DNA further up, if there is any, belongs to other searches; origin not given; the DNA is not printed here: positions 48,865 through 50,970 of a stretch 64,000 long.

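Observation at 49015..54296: Convergent second DsrMK-like operon (XRE-cupin regulator then HdrD-like, NarI-like, FeS, NrfD::hexaheme cyt c), a rearranged DsrMKJOP/Hmc-type complex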

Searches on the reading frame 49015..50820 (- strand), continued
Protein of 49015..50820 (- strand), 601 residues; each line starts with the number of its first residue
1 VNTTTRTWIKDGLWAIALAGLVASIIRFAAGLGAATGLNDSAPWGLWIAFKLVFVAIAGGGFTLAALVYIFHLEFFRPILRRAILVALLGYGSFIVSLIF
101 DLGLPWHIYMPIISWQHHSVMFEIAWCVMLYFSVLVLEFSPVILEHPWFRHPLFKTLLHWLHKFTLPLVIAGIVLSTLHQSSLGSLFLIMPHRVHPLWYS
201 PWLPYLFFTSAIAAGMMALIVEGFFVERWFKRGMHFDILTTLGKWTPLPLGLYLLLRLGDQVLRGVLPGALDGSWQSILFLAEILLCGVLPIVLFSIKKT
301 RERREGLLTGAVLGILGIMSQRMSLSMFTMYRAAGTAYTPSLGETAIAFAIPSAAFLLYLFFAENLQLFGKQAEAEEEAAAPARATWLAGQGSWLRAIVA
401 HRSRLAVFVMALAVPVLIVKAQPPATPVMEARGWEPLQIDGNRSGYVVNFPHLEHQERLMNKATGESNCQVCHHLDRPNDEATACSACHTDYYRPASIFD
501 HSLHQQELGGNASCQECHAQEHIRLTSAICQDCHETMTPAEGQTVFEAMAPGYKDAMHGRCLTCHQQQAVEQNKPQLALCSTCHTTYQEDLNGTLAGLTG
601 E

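Call 29: predict_structure(alignment_id=A1)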
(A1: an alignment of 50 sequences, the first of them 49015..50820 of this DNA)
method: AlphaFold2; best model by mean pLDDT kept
length: 601 residues; sequences in the alignment: 50
mean_pLDDT: 64.3   pTM: 0.62
mean pLDDT of the five models: 64.3, 63.7, 62.3, 61.4, 57.0
residues with pLDDT >= 90: 65; 70-90: 217; 50-70: 114; < 50: 205
segments of 3 or more residues with pLDDT < 50: 32-43, 105-118, 180-189, 372-395, 423-449, 459-463, 465-488, 490-494, 498-552, 580-601
pLDDT, mean of each block of 10 residues (from residue 1): 77 87 75 42 52 74 76 82 87 76 49 42 69 81 76 83 77 59 47 70 79 89 87 85 92 93 81 83 93 95 94 91 65 56 77 86 75 37 35 52 73 62 45 43 43 51 42 28 42 48 45 43 40 44 43 50 59 60 38 38 38
secondary structure, 60 per line:
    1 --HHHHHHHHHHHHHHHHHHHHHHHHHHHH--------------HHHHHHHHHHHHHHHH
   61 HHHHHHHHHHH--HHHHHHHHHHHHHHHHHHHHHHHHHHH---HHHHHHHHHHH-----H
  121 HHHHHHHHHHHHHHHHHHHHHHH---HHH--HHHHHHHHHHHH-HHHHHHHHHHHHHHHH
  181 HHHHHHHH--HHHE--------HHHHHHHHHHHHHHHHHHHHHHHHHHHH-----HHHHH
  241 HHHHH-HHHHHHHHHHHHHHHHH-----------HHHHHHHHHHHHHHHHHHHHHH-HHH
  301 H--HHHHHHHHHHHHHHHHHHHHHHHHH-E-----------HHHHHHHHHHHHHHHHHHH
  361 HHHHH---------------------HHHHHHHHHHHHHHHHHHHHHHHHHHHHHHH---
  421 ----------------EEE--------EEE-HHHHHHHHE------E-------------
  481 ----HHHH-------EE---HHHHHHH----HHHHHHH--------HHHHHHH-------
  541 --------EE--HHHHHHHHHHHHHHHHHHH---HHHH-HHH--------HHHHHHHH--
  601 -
elements in order: H3-30 H45-71 H74-100 H104-114 H120-143 H152-163 H165-188 H203-230 H236-245 H247-263 H275-296 H298-301 H304-328 H342-365 H387-417 E437-439 E448-450 H452-459 H485-488 H501-507 H512-518 H527-533 H553-571 H575-578 H591-598

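Call 49: find_encoding_contigs(protein=P0001, flank=2000, max_places=3)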
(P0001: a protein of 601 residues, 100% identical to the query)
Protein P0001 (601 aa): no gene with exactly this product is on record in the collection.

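Call 56: search_protein_representatives(protein=window:49015-50820:-)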
Query: 601 residues. Proteins with E-value up to 0.001 (for the whole library): 2456; up to 1e-10: 1392; up to 1e-30: 442. The best 150 are listed.
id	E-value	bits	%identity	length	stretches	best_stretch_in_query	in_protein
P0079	1.0e-246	836.5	64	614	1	1-594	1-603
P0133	6.3e-131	454.1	42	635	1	9-588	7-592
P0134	2.2e-129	449.0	43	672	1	10-578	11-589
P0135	9.0e-128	443.7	46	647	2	8-437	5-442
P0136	1.0e-126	440.2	41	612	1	9-586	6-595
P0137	1.4e-126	439.7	43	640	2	9-432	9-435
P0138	6.8e-126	437.5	46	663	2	10-403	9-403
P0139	1.7e-125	436.1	45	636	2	20-390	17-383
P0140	1.4e-124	433.2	42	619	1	10-586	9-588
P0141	1.3e-123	430.0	41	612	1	9-585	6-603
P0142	4.2e-123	428.3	52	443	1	169-586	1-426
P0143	7.4e-123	427.5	40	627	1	16-591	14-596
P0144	2.1e-122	426.0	45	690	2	3-418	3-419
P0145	5.8e-122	424.5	39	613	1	8-586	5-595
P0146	4.9e-121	421.4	44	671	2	9-380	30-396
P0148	3.3e-120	418.7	38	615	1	9-585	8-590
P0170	1.7e-84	300.7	30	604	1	16-584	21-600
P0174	2.5e-81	290.3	37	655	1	16-584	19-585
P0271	1.1e-56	208.9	33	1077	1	13-586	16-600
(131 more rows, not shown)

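Call 57: find_encoding_contigs(protein=P0133, flank=7000, max_places=2)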
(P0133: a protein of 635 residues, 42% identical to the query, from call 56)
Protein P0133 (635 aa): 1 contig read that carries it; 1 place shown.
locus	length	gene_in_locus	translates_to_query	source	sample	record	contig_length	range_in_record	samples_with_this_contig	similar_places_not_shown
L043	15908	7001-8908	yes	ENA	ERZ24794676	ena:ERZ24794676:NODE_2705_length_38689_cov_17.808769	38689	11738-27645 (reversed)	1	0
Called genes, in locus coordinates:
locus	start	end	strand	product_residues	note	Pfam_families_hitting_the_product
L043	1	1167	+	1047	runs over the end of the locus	PF16153:DUF4861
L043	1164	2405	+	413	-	PF01041:DegT_DnrJ_EryC1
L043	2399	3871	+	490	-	PF00474:SSF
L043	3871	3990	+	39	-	-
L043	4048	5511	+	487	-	PF13183:Fer4_8, PF02754:CCG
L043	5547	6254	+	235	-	-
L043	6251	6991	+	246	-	PF12837:Fer4_6 (faint), PF13237:Fer4_10 (faint), PF14697:Fer4_21 (faint), PF13247:Fer4_11, PF12838:Fer4_7, PF12797:Fer4_2 (weak), PF00037:Fer4 (weak), PF13187:Fer4_9 (weak)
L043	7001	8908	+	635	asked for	PF03916:NrfD, PF14522:Cytochrome_C7 (faint), PF02085:Cytochrom_CIII (weak)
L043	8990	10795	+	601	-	PF08448:PAS_4 (weak), PF12860:PAS_7 (faint), PF13188:PAS_8 (faint), PF13426:PAS_9 (faint), PF08448:PAS_4, PF00989:PAS, PF02518:HATPase_c, PF14501:HATPase_c_5 (weak)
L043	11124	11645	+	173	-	PF00072:Response_reg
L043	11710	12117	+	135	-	PF00072:Response_reg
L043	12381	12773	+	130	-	PF00072:Response_reg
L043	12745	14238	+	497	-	PF08448:PAS_4, PF13188:PAS_8 (faint), PF13426:PAS_9 (faint), PF08448:PAS_4, PF02518:HATPase_c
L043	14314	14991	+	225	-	PF02665:Nitrate_red_gam (weak)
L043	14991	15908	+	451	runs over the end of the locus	PF13183:Fer4_8, PF13534:Fer4_17 (weak), PF02754:CCG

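Call 58: find_encoding_contigs(protein=P0170, flank=7000, max_places=2)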
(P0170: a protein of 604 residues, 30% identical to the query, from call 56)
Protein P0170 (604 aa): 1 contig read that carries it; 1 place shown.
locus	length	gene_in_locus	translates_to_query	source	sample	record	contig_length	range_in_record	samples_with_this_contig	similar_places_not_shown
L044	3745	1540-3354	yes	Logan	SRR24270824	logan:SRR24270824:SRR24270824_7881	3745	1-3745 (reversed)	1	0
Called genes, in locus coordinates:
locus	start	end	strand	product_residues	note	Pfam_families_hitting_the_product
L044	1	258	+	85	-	?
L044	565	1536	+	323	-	PF12838:Fer4_7 (weak), PF13247:Fer4_11, PF12838:Fer4_7 (weak), PF00037:Fer4 (weak), PF12797:Fer4_2 (weak), PF12837:Fer4_6 (weak), PF12838:Fer4_7 (weak), PF13237:Fer4_10, +6 more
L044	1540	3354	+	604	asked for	PF03916:NrfD, PF02085:Cytochrom_CIII (weak)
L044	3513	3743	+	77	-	?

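Call 59: find_encoding_contigs(protein=P0271, flank=7000, max_places=2)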
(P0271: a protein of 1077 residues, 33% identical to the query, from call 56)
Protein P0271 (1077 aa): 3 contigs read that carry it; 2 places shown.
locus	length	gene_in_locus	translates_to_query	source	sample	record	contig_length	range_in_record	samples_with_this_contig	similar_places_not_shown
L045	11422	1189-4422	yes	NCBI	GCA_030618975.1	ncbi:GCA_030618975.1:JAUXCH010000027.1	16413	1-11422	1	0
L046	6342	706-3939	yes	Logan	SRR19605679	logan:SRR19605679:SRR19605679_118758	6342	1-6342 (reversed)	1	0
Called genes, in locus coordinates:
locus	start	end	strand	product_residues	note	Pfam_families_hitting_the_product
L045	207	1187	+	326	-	PF14697:Fer4_21 (faint), PF13247:Fer4_11, PF12838:Fer4_7 (weak), PF12797:Fer4_2 (weak), PF12837:Fer4_6 (weak), PF13237:Fer4_10 (weak), PF00037:Fer4 (weak), PF13187:Fer4_9 (weak)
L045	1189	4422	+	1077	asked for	PF03916:NrfD, PF14522:Cytochrome_C7 (faint), PF14537:Cytochrom_c3_2 (faint), PF11783:Cytochrome_cB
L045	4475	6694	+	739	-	PF01663:Phosphodiest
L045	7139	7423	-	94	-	-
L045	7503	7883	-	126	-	-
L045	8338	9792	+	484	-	PF01637:ATPase_2, PF03008:DUF234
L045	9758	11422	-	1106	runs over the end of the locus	PF00176:SNF2-rel_dom, PF04851:ResIII, PF00270:DEAD, PF00271:Helicase_C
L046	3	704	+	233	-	?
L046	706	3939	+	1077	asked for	PF03916:NrfD, PF14522:Cytochrome_C7 (faint), PF14537:Cytochrom_c3_2 (faint), PF11783:Cytochrome_cB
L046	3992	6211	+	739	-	PF01663:Phosphodiest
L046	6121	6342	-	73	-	?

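Call 60: find_encoding_contigs(protein=P0145, flank=7000, max_places=2)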
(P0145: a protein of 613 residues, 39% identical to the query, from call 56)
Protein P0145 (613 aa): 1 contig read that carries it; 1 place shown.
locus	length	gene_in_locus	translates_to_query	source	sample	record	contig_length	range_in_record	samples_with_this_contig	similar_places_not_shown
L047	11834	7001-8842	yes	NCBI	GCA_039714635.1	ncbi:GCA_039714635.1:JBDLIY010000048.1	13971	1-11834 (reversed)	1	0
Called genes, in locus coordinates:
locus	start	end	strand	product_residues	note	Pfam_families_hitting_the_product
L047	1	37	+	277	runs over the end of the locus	PF01764:Lipase_3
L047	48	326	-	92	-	PF06961:DUF1294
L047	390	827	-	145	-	PF02082:Rrf2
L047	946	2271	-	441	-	PF00989:PAS, PF13188:PAS_8 (weak), PF08448:PAS_4, PF13426:PAS_9, PF00158:Sigma54_activat, PF14532:Sigma54_activ_2, PF25601:AAA_lid_14, PF02954:HTH_8, +2 more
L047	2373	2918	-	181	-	PF00582:Usp (weak)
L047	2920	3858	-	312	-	PF08901:DUF1847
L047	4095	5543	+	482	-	PF13183:Fer4_8, PF13534:Fer4_17, PF02754:CCG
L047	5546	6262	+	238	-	-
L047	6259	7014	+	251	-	PF13247:Fer4_11, PF12838:Fer4_7 (weak), PF00037:Fer4 (weak), PF12797:Fer4_2 (weak), PF12837:Fer4_6 (weak), PF13237:Fer4_10, PF13187:Fer4_9 (weak)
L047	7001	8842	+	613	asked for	PF03916:NrfD, PF02085:Cytochrom_CIII (weak)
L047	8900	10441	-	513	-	PF00171:Aldedh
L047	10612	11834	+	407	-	PF01523:PmbA_TldD_1st, PF19290:PmbA_TldD_2nd (faint), PF19289:PmbA_TldD_3rd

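Call 67: search_protein_families(library=ncbifam, proteins=[L019:5127-6464:+, L029:5062-6375:+, L043:4048-5511:+, L047:4095-5543:+, L019:6526-7227:+, L043:5547-6254:+, L047:5546-6262:+, L043:14314-14991:+, L043:14991-15908:+, L047:7001-8842:+], max_evalue=1e-8)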
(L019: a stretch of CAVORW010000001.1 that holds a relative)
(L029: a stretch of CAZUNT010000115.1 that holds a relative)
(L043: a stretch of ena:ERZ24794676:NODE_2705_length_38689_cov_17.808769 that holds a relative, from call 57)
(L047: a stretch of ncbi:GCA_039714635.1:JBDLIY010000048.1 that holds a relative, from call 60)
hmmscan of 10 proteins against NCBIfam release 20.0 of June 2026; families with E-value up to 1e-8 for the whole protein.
L019:5127-6464:+ (446 aa): 9 families
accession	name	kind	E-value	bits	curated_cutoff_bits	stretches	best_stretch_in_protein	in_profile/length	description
NF045796.1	DsrK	equivalog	6.9e-88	295.2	400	1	19-443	26-434/453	sulfate reduction electron transfer complex DsrMKJOP subunit DsrK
NF045724.1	ferredox_TmcB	equivalog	1.1e-58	198.9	735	1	21-444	17-428/430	electron transfer complex ferredoxin TmcB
NF045711.1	sulf_resp_HmcF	equivalog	8.9e-58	196.2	750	1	46-444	60-449/457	sulfate respiration complex iron-sulfur protein HmcF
NF004898.0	PRK06259.1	equivalog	5.1e-23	81.4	385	1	323-440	371-484/488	fumarate reductase (CoM/CoB) subunit TfrB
NF045670.1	quin_L_LdhH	equivalog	3.7e-18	65.2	800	1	320-439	591-704/706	L-lactate dehydrogenase (quinone) large subunit LdhH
NF008369.0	PRK11168.1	equivalog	1.9e-14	53.4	278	1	303-425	270-385/401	anaerobic glycerol-3-phosphate dehydrogenase subunit C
TIGR03379.1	glycerol3P_GlpC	equivalog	8.7e-10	37.9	279.9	0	311-422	275-379/397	anaerobic glycerol-3-phosphate dehydrogenase subunit GlpC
NF008434.0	PRK11274.1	equivalog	3e-09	36.3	333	0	114-146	72-104/409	glycolate oxidase subunit GlcF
NF045663.1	diclust_near_Sec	equivalog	4.1e-09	35.1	530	0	310-421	514-619/759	pyridine nucleotide-disulfide oxidoreductase/dicluster-binding protein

L029:5062-6375:+ (438 aa): 8 families
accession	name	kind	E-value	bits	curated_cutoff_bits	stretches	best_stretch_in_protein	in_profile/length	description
NF045796.1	DsrK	equivalog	9e-91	304.7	400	1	33-436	45-435/453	sulfate reduction electron transfer complex DsrMKJOP subunit DsrK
NF045724.1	ferredox_TmcB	equivalog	1.8e-61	208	735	1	33-436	36-428/430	electron transfer complex ferredoxin TmcB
NF045711.1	sulf_resp_HmcF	equivalog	4.6e-61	207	750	1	38-436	60-449/457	sulfate respiration complex iron-sulfur protein HmcF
NF004898.0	PRK06259.1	equivalog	7.5e-24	84.2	385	1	296-427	357-479/488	fumarate reductase (CoM/CoB) subunit TfrB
NF045670.1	quin_L_LdhH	equivalog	6.2e-17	61.1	800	1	309-431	588-704/706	L-lactate dehydrogenase (quinone) large subunit LdhH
NF008369.0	PRK11168.1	equivalog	1.9e-12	46.8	278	0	297-416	272-384/401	anaerobic glycerol-3-phosphate dehydrogenase subunit C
NF008434.0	PRK11274.1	equivalog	4.8e-11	42.2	333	0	107-137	73-103/409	glycolate oxidase subunit GlcF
TIGR03379.1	glycerol3P_GlpC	equivalog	2e-10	40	279.9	0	304-414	276-379/397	anaerobic glycerol-3-phosphate dehydrogenase subunit GlpC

L043:4048-5511:+ (487 aa): 6 families
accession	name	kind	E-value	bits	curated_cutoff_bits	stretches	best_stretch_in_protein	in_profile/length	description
NF045796.1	DsrK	equivalog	3.4e-89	299.5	400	1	18-474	3-442/453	sulfate reduction electron transfer complex DsrMKJOP subunit DsrK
NF045724.1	ferredox_TmcB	equivalog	1.6e-60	204.9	735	1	39-466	13-427/430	electron transfer complex ferredoxin TmcB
NF045711.1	sulf_resp_HmcF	equivalog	9e-59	199.4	750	1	63-471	55-453/457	sulfate respiration complex iron-sulfur protein HmcF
NF004898.0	PRK06259.1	equivalog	5.7e-21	74.7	385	1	346-466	371-487/488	fumarate reductase (CoM/CoB) subunit TfrB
NF045670.1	quin_L_LdhH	equivalog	3.1e-16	58.8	800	1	346-461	594-703/706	L-lactate dehydrogenase (quinone) large subunit LdhH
NF008369.0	PRK11168.1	equivalog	6.4e-10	38.5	278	0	327-446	271-383/401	anaerobic glycerol-3-phosphate dehydrogenase subunit C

L047:4095-5543:+ (482 aa): 8 families
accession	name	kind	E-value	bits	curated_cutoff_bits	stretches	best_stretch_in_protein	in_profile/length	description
NF045796.1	DsrK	equivalog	2.4e-85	286.8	400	1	53-462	42-435/453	sulfate reduction electron transfer complex DsrMKJOP subunit DsrK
NF045711.1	sulf_resp_HmcF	equivalog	6.8e-60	203.1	750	1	54-469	52-456/457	sulfate respiration complex iron-sulfur protein HmcF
NF045724.1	ferredox_TmcB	equivalog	1.4e-58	198.5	735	1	55-462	34-428/430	electron transfer complex ferredoxin TmcB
NF004898.0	PRK06259.1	equivalog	1.3e-21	76.9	385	1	333-461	363-487/488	fumarate reductase (CoM/CoB) subunit TfrB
NF045670.1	quin_L_LdhH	equivalog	1.8e-18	66.2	800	1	344-451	597-698/706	L-lactate dehydrogenase (quinone) large subunit LdhH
NF008369.0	PRK11168.1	equivalog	7e-14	51.5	278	0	323-440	272-382/401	anaerobic glycerol-3-phosphate dehydrogenase subunit C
NF008434.0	PRK11274.1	equivalog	3.2e-13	49.4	333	0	58-94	19-55/409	glycolate oxidase subunit GlcF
TIGR03379.1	glycerol3P_GlpC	equivalog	4.6e-12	45.4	279.9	0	325-442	271-381/397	anaerobic glycerol-3-phosphate dehydrogenase subunit GlpC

L019:6526-7227:+ (234 aa): 2 families
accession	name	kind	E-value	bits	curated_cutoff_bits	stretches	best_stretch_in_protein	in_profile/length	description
NF045716.1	sulf_resp_HmcE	equivalog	3.4e-30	105.4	275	1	10-206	7-205/226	sulfate respiration complex protein HmcE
NF045723.1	memb_anch_TmcC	equivalog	1.5e-29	103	240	1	6-209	5-208/218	TmcC family electron transfer complex membrane anchor subunit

L043:5547-6254:+ (235 aa): 2 families
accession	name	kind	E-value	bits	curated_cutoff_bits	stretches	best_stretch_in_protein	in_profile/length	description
NF045723.1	memb_anch_TmcC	equivalog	2.3e-35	122.1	240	1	5-207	3-202/218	TmcC family electron transfer complex membrane anchor subunit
NF045716.1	sulf_resp_HmcE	equivalog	1.5e-34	119.6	275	1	7-206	3-203/226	sulfate respiration complex protein HmcE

L047:5546-6262:+ (238 aa): 2 families
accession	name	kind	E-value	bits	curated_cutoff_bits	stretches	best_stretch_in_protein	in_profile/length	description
NF045723.1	memb_anch_TmcC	equivalog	1.3e-34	119.7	240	1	3-206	2-202/218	TmcC family electron transfer complex membrane anchor subunit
NF045716.1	sulf_resp_HmcE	equivalog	1.5e-34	119.6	275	1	6-206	3-204/226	sulfate respiration complex protein HmcE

L043:14314-14991:+ (225 aa): 1 family
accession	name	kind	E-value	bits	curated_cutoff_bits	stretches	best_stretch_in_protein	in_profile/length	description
NF038037.1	cytob_DsrM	equivalog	2.6e-13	49.8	300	0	4-209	17-269/320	sulfate reduction electron transfer complex DsrMKJOP subunit DsrM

L043:14991-15908:+ (306 aa): 3 families
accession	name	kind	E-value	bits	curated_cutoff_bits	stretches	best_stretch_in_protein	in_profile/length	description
NF045796.1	DsrK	equivalog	3.2e-71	240.3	400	1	13-299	16-282/453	sulfate reduction electron transfer complex DsrMKJOP subunit DsrK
NF045724.1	ferredox_TmcB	equivalog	9.9e-37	126.5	735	1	18-295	10-273/430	electron transfer complex ferredoxin TmcB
NF045711.1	sulf_resp_HmcF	equivalog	2.5e-26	92.5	750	1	46-294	56-290/457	sulfate respiration complex iron-sulfur protein HmcF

L047:7001-8842:+ (613 aa): 3 families
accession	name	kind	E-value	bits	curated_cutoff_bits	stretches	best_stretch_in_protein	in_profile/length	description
NF045714.1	sulf_resp_HmcC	equivalog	1.6e-66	225.2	550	1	12-362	10-368/376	sulfate respiration complex protein HmcC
NF008133.1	PRK10881.1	equivalog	1e-62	212.8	450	1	9-362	18-374/377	Ni/Fe-hydrogenase cytochrome b subunit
NF041784.1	mnquin_red_QrcD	equivalog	1e-30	107.3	570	1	10-319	25-353/408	menaquinone reductase integral membrane subunit QrcD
